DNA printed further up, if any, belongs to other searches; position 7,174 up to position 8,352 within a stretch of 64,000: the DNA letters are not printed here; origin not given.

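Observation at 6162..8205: Stand-alone Rieske oxygenase alpha subunit translationally coupled to an arginase-family ureohydrolase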

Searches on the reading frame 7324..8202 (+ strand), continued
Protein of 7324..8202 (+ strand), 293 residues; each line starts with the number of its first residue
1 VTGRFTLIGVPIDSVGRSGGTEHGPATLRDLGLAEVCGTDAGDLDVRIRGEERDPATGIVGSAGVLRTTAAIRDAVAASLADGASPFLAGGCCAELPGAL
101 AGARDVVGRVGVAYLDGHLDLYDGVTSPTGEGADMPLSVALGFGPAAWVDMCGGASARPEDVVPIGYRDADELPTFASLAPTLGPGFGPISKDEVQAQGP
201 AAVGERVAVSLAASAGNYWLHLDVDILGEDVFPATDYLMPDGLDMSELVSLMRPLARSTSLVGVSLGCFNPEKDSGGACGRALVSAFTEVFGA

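Call 64: search_solved_structures(query=A3, max_evalue=0.00001, show_alignments=5)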
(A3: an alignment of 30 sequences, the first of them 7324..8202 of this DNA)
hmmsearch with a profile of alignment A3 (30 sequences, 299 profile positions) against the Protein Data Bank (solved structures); distinct sequences matched with E-value up to 0.00001: 75 (the best 60 are shown).
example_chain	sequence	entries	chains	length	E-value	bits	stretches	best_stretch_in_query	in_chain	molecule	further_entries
1cev_A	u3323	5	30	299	3.7e-55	190.4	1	3-296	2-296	PROTEIN (ARGINASE)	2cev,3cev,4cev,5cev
6nbk_A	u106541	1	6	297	2.5e-53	184.4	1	1-296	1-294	Arginase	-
6dkt_A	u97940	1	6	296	1e-50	175.8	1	3-296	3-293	Arginase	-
6nfp_A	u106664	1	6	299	1.1e-50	175.8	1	3-296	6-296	Arginase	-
2eiv_A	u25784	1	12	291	1.1e-50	175.7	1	3-294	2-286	Arginase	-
2ef4_A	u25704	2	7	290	2.2e-50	174.7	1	4-294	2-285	Arginase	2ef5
1tbj_A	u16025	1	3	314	4.4e-37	131.1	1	4-289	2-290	Arginase 1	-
1t5f_A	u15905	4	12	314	5.6e-37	130.7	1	4-289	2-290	Arginase 1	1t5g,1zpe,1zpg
1wva_A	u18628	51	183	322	7.6e-37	130.3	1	3-289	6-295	Arginase 1 | Arginase-1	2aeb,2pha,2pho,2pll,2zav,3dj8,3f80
4hww_A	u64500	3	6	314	8.9e-37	130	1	4-289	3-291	Arginase-1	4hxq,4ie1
1wvb_A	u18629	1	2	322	9.1e-37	130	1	3-289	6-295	Arginase 1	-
6q92_A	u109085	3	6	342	9.4e-37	130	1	3-289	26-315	Arginase-1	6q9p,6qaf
3e6v_A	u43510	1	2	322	1.4e-36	129.4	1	3-289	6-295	Arginase-1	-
3e6k_A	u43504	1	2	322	1.6e-36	129.3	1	3-289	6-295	Arginase-1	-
4ity_A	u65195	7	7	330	1.8e-36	129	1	2-285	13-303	Arginase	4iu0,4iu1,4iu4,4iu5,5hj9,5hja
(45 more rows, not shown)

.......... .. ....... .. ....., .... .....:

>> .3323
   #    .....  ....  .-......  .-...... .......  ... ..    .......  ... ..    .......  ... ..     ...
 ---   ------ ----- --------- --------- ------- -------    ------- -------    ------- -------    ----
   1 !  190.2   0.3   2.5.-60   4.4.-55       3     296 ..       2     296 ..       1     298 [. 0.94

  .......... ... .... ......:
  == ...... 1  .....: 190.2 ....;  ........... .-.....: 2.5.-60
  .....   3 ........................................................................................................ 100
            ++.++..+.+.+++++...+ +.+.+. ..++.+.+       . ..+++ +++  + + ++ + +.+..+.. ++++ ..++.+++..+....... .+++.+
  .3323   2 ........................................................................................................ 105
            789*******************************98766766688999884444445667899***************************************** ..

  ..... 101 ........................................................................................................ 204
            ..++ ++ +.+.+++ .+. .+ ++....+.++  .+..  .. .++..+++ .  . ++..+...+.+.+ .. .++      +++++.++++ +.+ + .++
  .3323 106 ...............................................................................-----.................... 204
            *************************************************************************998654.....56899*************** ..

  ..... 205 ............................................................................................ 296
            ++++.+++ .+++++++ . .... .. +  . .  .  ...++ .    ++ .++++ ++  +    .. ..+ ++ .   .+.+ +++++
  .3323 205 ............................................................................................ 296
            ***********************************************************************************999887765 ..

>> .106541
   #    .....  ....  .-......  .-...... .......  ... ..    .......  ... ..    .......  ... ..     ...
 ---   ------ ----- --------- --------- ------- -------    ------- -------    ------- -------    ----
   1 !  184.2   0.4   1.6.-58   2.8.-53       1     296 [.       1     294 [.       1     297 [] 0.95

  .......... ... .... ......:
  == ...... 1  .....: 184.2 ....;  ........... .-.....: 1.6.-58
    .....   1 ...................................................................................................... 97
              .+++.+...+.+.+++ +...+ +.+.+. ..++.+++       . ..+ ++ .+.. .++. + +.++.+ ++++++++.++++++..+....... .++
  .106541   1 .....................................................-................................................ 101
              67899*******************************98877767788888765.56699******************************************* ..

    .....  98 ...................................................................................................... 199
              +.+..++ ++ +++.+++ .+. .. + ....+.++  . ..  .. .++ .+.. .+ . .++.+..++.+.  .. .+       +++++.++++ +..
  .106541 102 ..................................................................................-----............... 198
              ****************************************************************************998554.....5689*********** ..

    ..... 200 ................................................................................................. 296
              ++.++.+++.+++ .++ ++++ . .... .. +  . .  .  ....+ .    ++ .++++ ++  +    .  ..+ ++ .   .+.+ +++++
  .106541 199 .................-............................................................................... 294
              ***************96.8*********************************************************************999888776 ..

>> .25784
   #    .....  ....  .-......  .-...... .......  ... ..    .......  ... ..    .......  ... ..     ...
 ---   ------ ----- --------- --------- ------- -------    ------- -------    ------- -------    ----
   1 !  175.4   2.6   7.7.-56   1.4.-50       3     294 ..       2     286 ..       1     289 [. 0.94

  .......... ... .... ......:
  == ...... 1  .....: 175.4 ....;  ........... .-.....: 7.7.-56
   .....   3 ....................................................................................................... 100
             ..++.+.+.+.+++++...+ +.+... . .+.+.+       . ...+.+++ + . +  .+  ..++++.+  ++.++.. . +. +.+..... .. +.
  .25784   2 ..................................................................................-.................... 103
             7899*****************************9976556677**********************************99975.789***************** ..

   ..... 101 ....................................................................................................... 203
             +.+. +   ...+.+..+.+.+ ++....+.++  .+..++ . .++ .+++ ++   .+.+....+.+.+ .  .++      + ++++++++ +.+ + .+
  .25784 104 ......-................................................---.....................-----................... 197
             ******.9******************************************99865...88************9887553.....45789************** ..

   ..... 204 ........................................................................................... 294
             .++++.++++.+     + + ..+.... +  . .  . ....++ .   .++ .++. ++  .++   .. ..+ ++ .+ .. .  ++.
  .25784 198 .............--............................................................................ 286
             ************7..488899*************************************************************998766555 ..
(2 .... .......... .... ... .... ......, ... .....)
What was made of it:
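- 7324..8205 (+): Arginase-fold protein (ArgL, 293 aa) of a Cys-variant subfamily. The family profile matches B. caldovelox arginase at 3.7e-55 (call 64).
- ArgL is much closer to arginases (3.7e-55) than to DcsB (2e-23) (call 64). The family profile is closest to bacterial arginases (call 64).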

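Call 72: search_solved_structures(query=P0298, max_evalue=0.00001, show_alignments=5)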
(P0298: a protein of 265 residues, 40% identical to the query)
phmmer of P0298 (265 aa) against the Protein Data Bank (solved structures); distinct sequences matched with E-value up to 0.00001: 42.
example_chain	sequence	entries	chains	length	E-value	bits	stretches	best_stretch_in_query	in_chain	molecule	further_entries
2ef4_A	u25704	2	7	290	2.1e-21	79.9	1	9-256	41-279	Arginase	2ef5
2eiv_A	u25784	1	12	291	2.2e-21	79.9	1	9-256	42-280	Arginase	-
6nbk_A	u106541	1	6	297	6.8e-19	71.7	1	9-255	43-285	Arginase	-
1cev_A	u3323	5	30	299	9.8e-19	71.1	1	14-253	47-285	PROTEIN (ARGINASE)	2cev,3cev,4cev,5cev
6dkt_A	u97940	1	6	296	2.7e-16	63.2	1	37-257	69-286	Arginase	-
6nfp_A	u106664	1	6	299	2.8e-16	63.1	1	37-257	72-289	Arginase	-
3e6k_A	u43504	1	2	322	5.5e-11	45.7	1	38-256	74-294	Arginase-1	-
3e6v_A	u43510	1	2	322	5.5e-11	45.7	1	38-256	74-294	Arginase-1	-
4hww_A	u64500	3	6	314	7.2e-11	45.4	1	38-256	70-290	Arginase-1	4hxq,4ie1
1wvb_A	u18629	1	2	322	7.7e-11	45.3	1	38-256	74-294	Arginase 1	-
1wva_A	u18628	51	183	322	7.7e-11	45.3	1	38-256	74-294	Arginase 1 | Arginase-1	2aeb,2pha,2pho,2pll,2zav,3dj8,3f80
8d27_A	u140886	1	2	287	9.1e-11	45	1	49-254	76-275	Arginase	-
6q92_A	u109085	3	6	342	9.2e-11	45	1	38-256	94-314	Arginase-1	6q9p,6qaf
5zee_A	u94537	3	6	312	1e-10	44.8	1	34-247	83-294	Arginase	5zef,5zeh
1t5f_A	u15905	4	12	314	4.7e-10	42.7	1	8-256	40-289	Arginase 1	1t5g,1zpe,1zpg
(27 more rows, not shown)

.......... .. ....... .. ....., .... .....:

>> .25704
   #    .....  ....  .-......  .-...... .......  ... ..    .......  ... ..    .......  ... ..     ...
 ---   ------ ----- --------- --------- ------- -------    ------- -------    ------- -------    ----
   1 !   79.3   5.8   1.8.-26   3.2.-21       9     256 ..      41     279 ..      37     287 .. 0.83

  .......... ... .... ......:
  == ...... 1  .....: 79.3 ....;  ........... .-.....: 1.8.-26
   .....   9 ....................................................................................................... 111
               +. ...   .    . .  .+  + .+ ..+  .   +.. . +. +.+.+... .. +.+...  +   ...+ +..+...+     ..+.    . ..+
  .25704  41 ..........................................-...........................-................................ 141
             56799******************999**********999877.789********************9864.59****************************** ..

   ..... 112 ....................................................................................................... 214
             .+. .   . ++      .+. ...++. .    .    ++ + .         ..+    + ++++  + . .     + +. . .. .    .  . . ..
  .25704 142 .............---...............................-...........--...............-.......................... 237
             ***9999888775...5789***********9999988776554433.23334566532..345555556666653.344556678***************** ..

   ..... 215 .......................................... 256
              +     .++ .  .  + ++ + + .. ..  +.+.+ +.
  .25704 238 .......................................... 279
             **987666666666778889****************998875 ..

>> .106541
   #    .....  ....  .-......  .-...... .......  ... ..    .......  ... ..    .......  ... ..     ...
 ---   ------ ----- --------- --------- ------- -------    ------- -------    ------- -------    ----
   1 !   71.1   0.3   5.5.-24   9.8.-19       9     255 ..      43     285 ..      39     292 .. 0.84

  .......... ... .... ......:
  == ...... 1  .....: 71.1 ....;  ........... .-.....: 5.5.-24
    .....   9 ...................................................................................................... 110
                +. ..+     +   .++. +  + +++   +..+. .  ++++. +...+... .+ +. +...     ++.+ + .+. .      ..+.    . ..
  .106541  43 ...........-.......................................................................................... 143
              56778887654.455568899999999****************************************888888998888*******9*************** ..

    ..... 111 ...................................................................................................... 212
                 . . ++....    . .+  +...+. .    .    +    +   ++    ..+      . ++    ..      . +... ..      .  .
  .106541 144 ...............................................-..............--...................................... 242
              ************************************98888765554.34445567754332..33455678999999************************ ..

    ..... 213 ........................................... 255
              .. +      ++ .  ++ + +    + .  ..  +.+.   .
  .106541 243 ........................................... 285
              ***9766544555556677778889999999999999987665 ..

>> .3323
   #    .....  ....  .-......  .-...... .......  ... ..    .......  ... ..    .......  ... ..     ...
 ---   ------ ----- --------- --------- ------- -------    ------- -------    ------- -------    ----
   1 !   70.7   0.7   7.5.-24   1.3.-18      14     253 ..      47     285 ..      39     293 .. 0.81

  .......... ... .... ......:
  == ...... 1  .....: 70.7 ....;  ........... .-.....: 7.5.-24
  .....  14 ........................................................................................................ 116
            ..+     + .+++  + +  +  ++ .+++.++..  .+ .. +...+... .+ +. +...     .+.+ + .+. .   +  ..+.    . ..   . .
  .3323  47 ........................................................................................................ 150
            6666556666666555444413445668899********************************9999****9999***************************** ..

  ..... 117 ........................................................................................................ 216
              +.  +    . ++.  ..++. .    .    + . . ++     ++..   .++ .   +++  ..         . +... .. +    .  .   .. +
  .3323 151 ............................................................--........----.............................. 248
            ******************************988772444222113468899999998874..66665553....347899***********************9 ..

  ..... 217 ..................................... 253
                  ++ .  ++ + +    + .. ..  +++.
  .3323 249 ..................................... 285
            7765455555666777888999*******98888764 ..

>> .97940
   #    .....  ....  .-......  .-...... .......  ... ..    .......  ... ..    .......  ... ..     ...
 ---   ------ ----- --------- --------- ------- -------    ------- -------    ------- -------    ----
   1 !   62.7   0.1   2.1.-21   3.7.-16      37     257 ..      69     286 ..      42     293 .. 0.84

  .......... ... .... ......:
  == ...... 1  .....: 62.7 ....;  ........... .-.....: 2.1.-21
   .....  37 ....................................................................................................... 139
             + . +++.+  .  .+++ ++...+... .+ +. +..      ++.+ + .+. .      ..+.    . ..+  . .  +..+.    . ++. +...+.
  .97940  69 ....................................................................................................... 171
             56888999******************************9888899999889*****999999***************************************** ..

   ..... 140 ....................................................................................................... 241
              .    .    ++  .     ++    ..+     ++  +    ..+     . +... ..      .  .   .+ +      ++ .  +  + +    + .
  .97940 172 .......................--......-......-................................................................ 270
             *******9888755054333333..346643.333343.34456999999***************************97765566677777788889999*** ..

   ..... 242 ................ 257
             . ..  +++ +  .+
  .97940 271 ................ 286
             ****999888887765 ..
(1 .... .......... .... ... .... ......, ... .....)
